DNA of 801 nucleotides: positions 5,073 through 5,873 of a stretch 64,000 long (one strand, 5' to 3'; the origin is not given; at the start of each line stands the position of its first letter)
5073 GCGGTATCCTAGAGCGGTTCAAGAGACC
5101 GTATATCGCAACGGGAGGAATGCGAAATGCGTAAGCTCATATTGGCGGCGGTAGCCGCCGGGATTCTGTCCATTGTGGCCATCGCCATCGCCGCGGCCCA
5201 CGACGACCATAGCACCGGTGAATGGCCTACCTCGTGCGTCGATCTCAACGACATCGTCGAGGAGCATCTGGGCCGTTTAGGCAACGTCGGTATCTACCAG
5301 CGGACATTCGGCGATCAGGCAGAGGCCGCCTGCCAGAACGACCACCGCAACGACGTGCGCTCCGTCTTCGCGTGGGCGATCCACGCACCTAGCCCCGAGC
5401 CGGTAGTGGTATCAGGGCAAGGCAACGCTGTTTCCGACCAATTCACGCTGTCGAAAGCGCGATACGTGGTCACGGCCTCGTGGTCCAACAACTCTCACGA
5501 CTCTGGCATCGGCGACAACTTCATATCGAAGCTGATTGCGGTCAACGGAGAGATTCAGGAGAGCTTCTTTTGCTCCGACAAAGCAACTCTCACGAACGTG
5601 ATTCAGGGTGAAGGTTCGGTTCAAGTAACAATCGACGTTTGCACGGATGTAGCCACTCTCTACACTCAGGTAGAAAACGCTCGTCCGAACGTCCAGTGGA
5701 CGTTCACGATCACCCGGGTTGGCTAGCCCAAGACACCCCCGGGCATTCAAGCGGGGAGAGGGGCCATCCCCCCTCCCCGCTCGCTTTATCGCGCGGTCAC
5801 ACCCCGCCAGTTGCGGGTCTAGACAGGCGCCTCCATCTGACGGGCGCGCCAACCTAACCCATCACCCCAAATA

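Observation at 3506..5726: Unrecognised ~60-aa disulfide-type domain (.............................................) present four times in three anchored proteins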

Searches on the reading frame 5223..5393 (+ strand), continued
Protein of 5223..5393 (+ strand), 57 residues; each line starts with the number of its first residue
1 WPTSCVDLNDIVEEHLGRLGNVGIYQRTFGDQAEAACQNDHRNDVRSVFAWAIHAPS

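Call 60: search_protein_families(library=pfam, proteins=[L023:265-1578:+, L023:1639-2376:+, L023:2843-3373:+, L023:3742-4764:+, L023:4754-5320:+, L023:5317-6225:+, L023:6281-7246:+, L023:7254-8078:+, L023:8108-8977:+, L023:9047-9835:+], max_evalue=0.001)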
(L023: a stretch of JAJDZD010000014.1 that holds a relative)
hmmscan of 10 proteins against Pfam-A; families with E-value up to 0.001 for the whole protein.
L023:265-1578:+ (437 aa): 3 families
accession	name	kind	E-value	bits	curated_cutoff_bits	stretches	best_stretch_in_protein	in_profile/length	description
PF08245.18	Mur_ligase_M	-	1.7e-19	71.1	24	1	109-218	1-123/200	Mur ligase middle domain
PF02875.26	Mur_ligase_C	-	1.2e-12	49.2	28.4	1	290-403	2-127/127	Mur ligase, glutamate ligase domain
PF21799.2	MurD-like_N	-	1.3e-09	38.6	27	1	1-89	3-85/88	Mur ligase MurD-like, N-terminal domain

L023:1639-2376:+ (245 aa): 2 families
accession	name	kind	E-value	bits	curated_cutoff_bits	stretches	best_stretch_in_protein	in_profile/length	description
PF12850.12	Metallophos_2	-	1.8e-17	64.2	27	1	1-206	1-150/154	Calcineurin-like phosphoesterase superfamily domain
PF00149.33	Metallophos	-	1.3e-13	52.3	21.5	1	1-150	1-191/191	Calcineurin-like phosphoesterase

L023:2843-3373:+ (176 aa): 1 family
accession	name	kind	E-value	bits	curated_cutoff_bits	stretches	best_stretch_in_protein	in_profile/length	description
PF01668.23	SmpB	-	3.2e-49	167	27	1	35-175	1-141/143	SmpB protein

L023:3742-4764:+ (340 aa): 1 family
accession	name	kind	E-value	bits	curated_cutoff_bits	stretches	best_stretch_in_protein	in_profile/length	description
PF00293.34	NUDIX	-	6.3e-30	104.4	21.1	2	33-152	5-122/134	NUDIX domain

L023:4754-5320:+ (188 aa): 0 families

L023:5317-6225:+ (302 aa): 2 families
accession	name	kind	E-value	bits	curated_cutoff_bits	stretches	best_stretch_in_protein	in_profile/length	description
PF13442.11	Cytochrome_CBB3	-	5e-07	30.4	27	1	29-101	1-68/68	Cytochrome C oxidase, cbb3-type, subunit III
PF00034.26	Cytochrom_C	-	0.00022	22.9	21.3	0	31-68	1-40/90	Cytochrome c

L023:6281-7246:+ (321 aa): 1 family
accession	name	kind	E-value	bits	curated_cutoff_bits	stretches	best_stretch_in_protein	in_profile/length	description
PF00294.29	PfkB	-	1.3e-34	120.4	25.8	1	13-305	3-295/302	pfkB family carbohydrate kinase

L023:7254-8078:+ (274 aa): 2 families
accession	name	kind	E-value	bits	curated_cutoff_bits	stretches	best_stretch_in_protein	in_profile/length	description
PF05721.19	PhyH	-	2.5e-20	74.1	22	1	21-225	2-211/213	Phytanoyl-CoA dioxygenase (PhyH)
PF07883.17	Cupin_2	-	0.00026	21.1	27.2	1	185-227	26-67/70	Cupin domain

L023:8108-8977:+ (289 aa): 2 families
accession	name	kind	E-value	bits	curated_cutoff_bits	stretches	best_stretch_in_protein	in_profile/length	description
PF05721.19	PhyH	-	1.6e-22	81.2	22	1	34-240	2-211/213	Phytanoyl-CoA dioxygenase (PhyH)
PF07883.17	Cupin_2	-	0.00052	20.1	27.2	1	200-242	26-67/70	Cupin domain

L023:9047-9835:+ (262 aa): 0 families

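Call 65: search_dna_similar(query=window:5223-5393:+, collection=phages, mode=protein, max_evalue=10, max_rows=10)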
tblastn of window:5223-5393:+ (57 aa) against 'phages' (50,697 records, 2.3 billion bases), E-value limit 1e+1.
Records with a match: 7; places in all: 7; records where one place covers at least 80% of the query: 0.
Best place of each record, by identity: <60% 7.
By first word of the organism name: Salmonella 3; Bacteriophage 1; Burkholderia 1; Vibrio 1; Yersinia 1.
By host as written in the record: - 4; Burkholderia gladioli 1; Vibrio parahaemolyticus 1; Yersinia enterocolitica 1.
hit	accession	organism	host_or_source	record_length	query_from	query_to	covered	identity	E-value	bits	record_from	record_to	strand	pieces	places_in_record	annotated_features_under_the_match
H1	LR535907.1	Salmonella phage SPFM9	-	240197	9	53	79%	43.5%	3e-1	33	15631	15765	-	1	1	putative phage tail sheath protein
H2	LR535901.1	Salmonella phage SPFM1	-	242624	9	53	79%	43.5%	3e-1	33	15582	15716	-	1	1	putative phage tail sheath protein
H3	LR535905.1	Salmonella phage SPFM6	-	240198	9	53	79%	41.3%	2e+0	30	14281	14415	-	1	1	putative phage tail sheath protein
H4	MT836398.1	Bacteriophage sp.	human fecal samples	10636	13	45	58%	47.1%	8e+0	29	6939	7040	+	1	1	record has no annotation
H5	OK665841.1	Burkholderia phage BgVeeders33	Burkholderia gladioli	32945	8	41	60%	41.2%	5e+0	29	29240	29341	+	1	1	hypothetical protein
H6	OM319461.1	Vibrio phage C-ZP2022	Vibrio parahaemolyticus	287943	26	57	56%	40.6%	6e+0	29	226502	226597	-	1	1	hypothetical protein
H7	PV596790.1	Yersinia phage vB_Yep_9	Yersinia enterocolitica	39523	36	55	35%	45.0%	7e+0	29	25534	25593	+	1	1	internal virion protein C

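Call 66: search_protein_families(library=pfam, proteins=[P0091, P0078, P0085, P0089, P0101, P0061, P0031, P0029, P0049, P0018], max_evalue=0.001)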
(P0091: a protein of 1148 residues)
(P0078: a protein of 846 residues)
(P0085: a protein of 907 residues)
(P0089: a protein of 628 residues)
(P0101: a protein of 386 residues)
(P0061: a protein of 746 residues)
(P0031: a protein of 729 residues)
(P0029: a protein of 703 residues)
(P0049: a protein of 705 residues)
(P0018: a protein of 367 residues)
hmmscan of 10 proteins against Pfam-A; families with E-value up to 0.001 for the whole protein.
P0091 (1148 aa): 10 families
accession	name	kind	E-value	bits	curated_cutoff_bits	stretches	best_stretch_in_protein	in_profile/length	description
PF00560.39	LRR_1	-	8.1e-67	207.1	20.6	0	750-772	1-23/23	Leucine Rich Repeat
PF13855.12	LRR_8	-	1e-51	172.9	27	8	966-1025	2-61/61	Leucine rich repeat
PF12799.13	LRR_4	-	1.7e-42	142.9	27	4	750-787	2-37/44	Leucine Rich repeats (2 copies)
PF23598.1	LRR_14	-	8.4e-32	110.7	40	4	817-949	18-147/353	Leucine-rich repeat region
PF07676.18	PD40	-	2.7e-24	85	20.9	1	275-299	2-26/38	WD40-like Beta Propeller Repeat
PF23211.1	LRR_LRWD1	-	1.6e-14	54.5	28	1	1041-1122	21-100/190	Leucine-rich repeat and WD repeat-containing protein 1, LRR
PF24141.1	LRR_ComC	-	8.6e-08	32.6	27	0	943-987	237-278/288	EGF-like domain-containing protein ComC LRR domain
PF00930.27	DPPIV_N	-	5e-07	29.2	22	0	383-406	107-130/354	Dipeptidyl peptidase IV (DPP IV) N-terminal region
PF25460.1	Beta-prop_Aladin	-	0.00025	20.8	171.1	0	146-198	127-179/340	Aladin seven-bladed propeller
PF25174.1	Beta-prop_THOC3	-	0.00037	20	305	0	339-398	95-151/272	THOC3 beta-propeller domain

P0078 (846 aa): 3 families
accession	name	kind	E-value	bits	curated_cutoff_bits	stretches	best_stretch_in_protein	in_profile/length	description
PF01580.24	FtsK_SpoIIIE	-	3.3e-53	180.8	24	1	94-278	2-220/221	FtsK/SpoIIIE family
PF17854.6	FtsK_alpha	-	1.3e-20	73.9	22.9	1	3-86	18-101/101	FtsK alpha domain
PF01935.23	DUF87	-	0.00039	21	23.2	0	131-171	24-61/220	Helicase HerA, central domain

P0085 (907 aa): 1 family
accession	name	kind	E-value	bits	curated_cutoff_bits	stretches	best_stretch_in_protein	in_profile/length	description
PF01433.26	Peptidase_M1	-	7.6e-05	22.8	27.7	1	712-853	48-187/218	Peptidase family M1 domain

P0089 (628 aa): 0 families

P0101 (386 aa): 0 families

P0061 (746 aa): 3 families
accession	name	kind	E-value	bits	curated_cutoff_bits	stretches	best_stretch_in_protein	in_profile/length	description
PF12799.13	LRR_4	-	1.5e-20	73.1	27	3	292-333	1-43/44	Leucine Rich repeats (2 copies)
PF14885.12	GHL15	-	2.8e-12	47.6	27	1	469-703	45-271/271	Hypothetical glycosyl hydrolase family 15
PF13855.12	LRR_8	-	1.1e-07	31.9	27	1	271-326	2-61/61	Leucine rich repeat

P0031 (729 aa): 0 families

P0029 (703 aa): 1 family
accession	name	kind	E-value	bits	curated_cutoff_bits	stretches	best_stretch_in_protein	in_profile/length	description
PF00041.27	fn3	-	4.1e-09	37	25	1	230-309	5-75/84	Fibronectin type III domain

P0049 (705 aa): 0 families

P0018 (367 aa): 1 family
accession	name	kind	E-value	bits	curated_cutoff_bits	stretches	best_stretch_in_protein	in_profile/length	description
PF11150.13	DUF2927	-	5.6e-31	108.7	26.2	1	176-361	4-205/206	Protein of unknown function (DUF2927)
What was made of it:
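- M1-like peptidase, GHL15 (call 66);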

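Call 71: find_encoding_contigs(protein=P0108, flank=10000, max_places=2)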
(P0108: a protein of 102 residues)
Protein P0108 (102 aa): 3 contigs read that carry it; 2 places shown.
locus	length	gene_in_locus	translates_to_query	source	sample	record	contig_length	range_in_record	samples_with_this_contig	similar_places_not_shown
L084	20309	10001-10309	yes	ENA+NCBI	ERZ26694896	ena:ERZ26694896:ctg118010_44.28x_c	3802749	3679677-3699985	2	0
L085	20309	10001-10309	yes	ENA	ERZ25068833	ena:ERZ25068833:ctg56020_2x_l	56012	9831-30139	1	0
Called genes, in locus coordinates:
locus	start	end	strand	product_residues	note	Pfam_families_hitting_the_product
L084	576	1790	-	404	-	PF04069:OpuAC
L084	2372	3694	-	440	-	-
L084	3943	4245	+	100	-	-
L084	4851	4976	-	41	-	-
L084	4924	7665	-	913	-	PF13175:AAA_15 (faint), PF13476:AAA_23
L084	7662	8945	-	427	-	PF00149:Metallophos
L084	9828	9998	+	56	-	-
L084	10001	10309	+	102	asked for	-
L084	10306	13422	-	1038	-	PF25794:SACS, PF13020:NOV_C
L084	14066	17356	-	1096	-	-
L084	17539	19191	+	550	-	PF05175:MTS (weak), PF13649:Methyltransf_25 (weak), PF22837:M_Eco57I_C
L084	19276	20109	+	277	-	PF09572:RE_XamI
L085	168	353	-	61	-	-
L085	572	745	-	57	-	-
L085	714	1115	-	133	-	PF04069:OpuAC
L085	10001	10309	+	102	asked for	-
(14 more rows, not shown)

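Call 72: find_encoding_contigs(protein=P0005, flank=10000, max_places=2)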
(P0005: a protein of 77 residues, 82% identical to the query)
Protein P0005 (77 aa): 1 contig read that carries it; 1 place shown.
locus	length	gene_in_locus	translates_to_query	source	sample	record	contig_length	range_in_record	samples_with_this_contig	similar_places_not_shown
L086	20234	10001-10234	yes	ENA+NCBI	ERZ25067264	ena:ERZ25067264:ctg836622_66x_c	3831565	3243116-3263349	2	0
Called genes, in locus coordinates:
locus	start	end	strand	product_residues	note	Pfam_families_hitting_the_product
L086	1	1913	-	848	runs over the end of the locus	PF00041:fn3, PF16656:Pur_ac_phosph_N (weak), PF25059:FN3_DSCAM-DSCAML_C (faint)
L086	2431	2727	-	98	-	-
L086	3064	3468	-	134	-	-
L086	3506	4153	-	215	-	PF04255:DUF433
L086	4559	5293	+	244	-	PF00702:Hydrolase, PF13419:HAD_2 (weak), PF13242:Hydrolase_like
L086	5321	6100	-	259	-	-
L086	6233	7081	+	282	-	PF00583:Acetyltransf_1 (weak), PF13673:Acetyltransf_10 (faint)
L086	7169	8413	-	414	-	PF05977:MFS_3, PF07690:MFS_1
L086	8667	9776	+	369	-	-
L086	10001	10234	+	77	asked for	-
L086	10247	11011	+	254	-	-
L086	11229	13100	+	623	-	PF00089:Trypsin (weak), PF13365:Trypsin_2, PF25390:WD40_RLD, PF13540:RCC1_2, PF25390:WD40_RLD, PF13540:RCC1_2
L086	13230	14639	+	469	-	PF00089:Trypsin, PF13365:Trypsin_2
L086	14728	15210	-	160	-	PF01230:HIT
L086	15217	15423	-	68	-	-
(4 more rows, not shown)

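Call 75: find_related_loci(query=A5, collection=viral_contigs, flank=5000)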
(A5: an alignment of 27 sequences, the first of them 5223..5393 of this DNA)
Query A5 (57 aa) in viral_contigs; peptide patterns used: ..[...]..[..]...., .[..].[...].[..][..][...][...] (x = any residue, [..] = any of these).
10 stretches matched a pattern, but none encodes a relative of the query by tblastn (E <= 1e-3).
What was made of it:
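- Tried and rejected: No D copy in IMG/VR (call 75) or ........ (call 65).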

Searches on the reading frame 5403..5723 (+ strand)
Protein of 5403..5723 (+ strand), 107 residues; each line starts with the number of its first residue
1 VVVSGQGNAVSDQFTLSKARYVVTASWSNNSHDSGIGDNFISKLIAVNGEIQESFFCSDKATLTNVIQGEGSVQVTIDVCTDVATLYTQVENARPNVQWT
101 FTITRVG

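Call 73: search_solved_structures(query=window:5403-5723:+, max_evalue=10)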
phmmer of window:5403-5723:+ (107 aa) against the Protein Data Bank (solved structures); distinct sequences matched with E-value up to 10: 4.
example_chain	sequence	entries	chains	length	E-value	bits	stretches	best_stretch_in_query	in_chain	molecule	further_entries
1b4j_H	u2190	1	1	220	0.71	13.4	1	19-75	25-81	ANTIBODY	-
2o48_X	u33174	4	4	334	0.74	13.3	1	29-72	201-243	Dimeric dihydrodiol dehydrogenase | Trans-1,2-dihydrobenzene-1,2-diol dehydrogenase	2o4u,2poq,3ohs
1t04_B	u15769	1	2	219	0.88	13.1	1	16-64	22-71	Huzaf Antibody Heavy Chain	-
1t3f_B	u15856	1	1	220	0.89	13.1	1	16-64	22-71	Huzaf antibody heavy chain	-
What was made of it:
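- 5403..5723 (+): C-terminal domain of winB. No PDB relative (call 73).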
